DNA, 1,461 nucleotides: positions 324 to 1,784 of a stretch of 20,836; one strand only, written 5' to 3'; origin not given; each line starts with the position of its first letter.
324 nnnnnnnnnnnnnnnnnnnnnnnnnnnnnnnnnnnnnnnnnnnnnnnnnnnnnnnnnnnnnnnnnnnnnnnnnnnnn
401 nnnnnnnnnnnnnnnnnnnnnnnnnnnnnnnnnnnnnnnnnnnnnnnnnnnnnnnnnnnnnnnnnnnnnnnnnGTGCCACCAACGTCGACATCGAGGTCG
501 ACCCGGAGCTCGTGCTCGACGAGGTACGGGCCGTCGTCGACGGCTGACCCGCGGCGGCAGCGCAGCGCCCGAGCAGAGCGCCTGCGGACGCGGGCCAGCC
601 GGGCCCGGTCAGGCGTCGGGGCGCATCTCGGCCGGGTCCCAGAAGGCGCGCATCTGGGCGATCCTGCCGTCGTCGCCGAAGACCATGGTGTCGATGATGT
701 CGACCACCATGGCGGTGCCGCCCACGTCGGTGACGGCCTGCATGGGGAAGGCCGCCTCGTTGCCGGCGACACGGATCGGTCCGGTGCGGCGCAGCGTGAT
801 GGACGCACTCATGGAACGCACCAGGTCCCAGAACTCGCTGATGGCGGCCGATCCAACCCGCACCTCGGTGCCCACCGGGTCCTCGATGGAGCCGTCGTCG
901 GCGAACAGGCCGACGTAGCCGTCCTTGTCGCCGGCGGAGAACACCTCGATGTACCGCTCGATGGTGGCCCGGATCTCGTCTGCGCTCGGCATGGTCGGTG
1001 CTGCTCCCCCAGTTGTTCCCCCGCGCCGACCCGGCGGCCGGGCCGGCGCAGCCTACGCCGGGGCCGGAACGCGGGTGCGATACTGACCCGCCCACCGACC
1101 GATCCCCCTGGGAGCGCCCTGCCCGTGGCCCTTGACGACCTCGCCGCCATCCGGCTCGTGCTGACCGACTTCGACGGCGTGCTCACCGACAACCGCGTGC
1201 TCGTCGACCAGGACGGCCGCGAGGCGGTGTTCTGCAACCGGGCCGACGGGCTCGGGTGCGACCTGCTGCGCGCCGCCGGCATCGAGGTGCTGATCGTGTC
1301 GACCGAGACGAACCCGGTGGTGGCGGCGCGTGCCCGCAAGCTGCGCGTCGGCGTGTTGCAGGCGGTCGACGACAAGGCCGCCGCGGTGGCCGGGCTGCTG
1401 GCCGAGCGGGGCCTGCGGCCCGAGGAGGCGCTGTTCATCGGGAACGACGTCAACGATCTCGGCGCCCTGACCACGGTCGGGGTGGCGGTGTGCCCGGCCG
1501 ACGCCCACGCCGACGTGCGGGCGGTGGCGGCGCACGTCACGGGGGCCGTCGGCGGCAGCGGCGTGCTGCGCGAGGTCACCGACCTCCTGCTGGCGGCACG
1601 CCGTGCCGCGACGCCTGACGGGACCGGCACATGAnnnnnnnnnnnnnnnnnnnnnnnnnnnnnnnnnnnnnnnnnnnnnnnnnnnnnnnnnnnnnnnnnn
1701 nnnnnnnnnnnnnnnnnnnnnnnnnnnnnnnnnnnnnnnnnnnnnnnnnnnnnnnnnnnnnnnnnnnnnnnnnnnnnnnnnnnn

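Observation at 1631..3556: CMP-sugar cytidylyltransferase fused in-frame to a Gfo/Idh/MocA oxidoreductase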

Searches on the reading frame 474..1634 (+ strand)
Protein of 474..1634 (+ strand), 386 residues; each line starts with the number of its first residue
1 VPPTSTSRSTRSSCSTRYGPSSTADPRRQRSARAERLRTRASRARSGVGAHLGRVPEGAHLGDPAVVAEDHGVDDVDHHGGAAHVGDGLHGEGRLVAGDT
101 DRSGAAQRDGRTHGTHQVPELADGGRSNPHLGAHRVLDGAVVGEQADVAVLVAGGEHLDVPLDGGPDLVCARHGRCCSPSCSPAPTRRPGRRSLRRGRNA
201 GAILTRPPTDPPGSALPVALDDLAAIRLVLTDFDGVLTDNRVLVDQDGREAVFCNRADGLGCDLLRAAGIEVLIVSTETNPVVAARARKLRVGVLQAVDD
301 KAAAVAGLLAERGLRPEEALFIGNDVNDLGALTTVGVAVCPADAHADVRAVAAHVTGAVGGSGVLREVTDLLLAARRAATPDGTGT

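Call 3: search_protein_families(library=pfam, proteins=[window:474-1634:+], max_evalue=0.01)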
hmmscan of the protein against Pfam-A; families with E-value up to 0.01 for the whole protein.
window:474-1634:+ (386 aa): 2 families
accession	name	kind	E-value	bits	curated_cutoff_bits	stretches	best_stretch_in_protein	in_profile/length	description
PF08282.18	Hydrolase_3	-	6.8e-07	29.7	20.9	1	297-366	184-253/255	haloacid dehalogenase-like hydrolase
PF00702.32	Hydrolase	-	3.5e-05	24.7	26.4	1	264-334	109-189/191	haloacid dehalogenase-like hydrolase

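Call 7: search_protein_families(library=ncbifam, proteins=[window:474-1634:+], max_evalue=0.01)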
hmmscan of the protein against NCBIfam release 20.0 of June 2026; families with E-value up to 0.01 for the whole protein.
window:474-1634:+ (386 aa): 10 families
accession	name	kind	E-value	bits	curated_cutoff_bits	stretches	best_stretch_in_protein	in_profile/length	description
NF007019.0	PRK09484.1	equivalog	2.1e-30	105.8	208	1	223-377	22-177/187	3-deoxy-manno-octulosonate-8-phosphatase KdsC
NF058599.1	KDN-9-PPhBT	equivalog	1.6e-26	93.3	180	1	226-373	2-150/152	3-deoxy-D-glycero-D-galacto-nonulopyranosonate 9-phosphatase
TIGR02726.1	phenyl_P_delta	equivalog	2.7e-26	92.8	281.95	1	224-376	5-158/169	phenylphosphate carboxylase subunit delta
TIGR01670.1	KdsC-phosphatas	subfamily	2.9e-26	92.2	106.95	1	226-376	1-152/154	3-deoxy-D-manno-octulosonate 8-phosphate phosphatase, YrbI family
NF002245.0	PRK01158.1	equivalog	4.6e-11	42.5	198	1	296-371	153-228/233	phosphoglycolate phosphatase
TIGR01487.1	Pglycolate_arch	equivalog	5.1e-10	39.6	122.75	1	294-365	141-212/215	phosphoglycolate phosphatase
TIGR00099.1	Cof-subfamily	subfamily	1.1e-07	31.8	137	1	300-365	188-253/256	Cof-type HAD-IIB family hydrolase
NF007806.0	PRK10513.1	equivalog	6.1e-06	25.8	273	1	294-367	190-263/270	sugar-phosphatase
TIGR01482.1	SPP-subfamily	subfamily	1.4e-05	24.8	107.15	1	293-369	142-218/225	sucrose-phosphate phosphatase subfamily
TIGR01662.1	HAD-SF-IIIA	subfamily_domain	2e-05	24.7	44.6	1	227-339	1-135/141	HAD-IIIA family hydrolase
